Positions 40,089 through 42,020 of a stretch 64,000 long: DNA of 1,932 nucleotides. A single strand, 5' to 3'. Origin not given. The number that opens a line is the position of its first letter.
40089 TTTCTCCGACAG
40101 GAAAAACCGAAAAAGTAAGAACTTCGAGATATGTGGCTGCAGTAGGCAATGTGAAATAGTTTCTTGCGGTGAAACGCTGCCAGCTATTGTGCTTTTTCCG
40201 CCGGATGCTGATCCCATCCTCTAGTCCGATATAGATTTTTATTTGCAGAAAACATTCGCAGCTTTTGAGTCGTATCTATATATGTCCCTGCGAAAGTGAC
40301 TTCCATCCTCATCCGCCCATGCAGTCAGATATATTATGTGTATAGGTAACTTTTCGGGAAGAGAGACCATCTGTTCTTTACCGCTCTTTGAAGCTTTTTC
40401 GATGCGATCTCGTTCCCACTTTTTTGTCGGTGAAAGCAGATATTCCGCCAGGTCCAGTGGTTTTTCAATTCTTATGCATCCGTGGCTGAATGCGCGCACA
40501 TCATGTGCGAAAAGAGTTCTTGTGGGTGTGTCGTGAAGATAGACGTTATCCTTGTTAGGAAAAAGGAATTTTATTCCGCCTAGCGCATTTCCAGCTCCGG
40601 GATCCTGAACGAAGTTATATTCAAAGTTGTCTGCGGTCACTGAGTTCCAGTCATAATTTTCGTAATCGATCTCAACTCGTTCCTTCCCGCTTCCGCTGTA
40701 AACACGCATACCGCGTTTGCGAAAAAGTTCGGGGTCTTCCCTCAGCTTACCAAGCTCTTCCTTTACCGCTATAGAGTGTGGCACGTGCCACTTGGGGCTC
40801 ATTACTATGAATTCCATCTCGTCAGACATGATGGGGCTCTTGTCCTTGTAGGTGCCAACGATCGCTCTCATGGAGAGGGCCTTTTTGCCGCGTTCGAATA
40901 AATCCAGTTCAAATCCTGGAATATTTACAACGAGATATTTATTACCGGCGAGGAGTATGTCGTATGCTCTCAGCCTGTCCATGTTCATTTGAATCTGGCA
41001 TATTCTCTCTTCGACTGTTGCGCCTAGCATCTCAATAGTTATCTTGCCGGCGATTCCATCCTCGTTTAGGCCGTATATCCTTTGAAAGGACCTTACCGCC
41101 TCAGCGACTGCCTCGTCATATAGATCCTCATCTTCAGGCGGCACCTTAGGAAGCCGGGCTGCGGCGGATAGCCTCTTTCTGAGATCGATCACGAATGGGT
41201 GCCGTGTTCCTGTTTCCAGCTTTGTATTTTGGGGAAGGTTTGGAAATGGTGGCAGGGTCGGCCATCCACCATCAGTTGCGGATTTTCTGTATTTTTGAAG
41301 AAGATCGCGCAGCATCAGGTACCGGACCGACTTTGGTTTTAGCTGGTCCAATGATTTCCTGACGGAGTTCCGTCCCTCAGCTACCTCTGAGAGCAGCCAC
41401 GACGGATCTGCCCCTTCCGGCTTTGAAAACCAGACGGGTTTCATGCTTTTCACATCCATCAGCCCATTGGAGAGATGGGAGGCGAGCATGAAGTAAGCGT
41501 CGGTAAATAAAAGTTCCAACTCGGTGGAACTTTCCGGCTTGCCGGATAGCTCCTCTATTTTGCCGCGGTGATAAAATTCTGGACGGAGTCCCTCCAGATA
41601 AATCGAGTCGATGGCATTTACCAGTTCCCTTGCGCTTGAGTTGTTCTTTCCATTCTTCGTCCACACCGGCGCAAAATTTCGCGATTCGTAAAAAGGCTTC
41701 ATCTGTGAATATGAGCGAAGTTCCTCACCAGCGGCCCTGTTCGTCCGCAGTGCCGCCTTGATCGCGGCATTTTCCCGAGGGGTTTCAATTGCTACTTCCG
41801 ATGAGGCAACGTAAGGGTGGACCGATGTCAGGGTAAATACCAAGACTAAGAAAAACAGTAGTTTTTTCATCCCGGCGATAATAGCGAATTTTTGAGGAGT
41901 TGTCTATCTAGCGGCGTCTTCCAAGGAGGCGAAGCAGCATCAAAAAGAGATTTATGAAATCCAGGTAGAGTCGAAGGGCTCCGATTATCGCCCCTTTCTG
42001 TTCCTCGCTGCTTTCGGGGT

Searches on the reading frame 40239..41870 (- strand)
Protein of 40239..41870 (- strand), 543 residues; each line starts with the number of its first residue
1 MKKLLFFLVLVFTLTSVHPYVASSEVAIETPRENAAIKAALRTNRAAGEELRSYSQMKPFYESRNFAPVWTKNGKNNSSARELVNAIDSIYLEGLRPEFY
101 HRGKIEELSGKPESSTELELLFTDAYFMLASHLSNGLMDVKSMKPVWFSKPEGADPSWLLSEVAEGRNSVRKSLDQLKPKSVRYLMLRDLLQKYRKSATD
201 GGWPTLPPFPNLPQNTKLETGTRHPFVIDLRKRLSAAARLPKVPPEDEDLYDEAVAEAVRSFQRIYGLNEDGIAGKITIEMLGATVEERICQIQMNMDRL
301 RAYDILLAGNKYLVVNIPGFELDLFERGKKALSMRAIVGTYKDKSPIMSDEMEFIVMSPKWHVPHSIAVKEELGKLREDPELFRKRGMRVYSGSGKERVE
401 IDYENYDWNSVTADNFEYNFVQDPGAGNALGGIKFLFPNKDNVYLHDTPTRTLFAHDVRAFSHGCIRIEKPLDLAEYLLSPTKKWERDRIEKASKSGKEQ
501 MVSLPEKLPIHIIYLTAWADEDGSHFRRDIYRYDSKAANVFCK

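Call 72: search_protein_families(library=pfam, proteins=[window:40239-41870:-], max_evalue=0.00001)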
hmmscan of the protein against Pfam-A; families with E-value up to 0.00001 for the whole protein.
window:40239-41870:- (543 aa): 3 families
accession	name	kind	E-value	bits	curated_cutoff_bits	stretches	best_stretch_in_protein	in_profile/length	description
PF20142.4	Scaffold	-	1.8e-29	103.7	24.6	1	56-191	2-139/139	Scaffold domain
PF03734.19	YkuD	-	3.9e-20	73.3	23.4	1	311-480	2-140/146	L,D-transpeptidase catalytic domain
PF01471.23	PG_binding_1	-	8.2e-10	39.2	23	1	224-282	2-57/57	Putative peptidoglycan binding domain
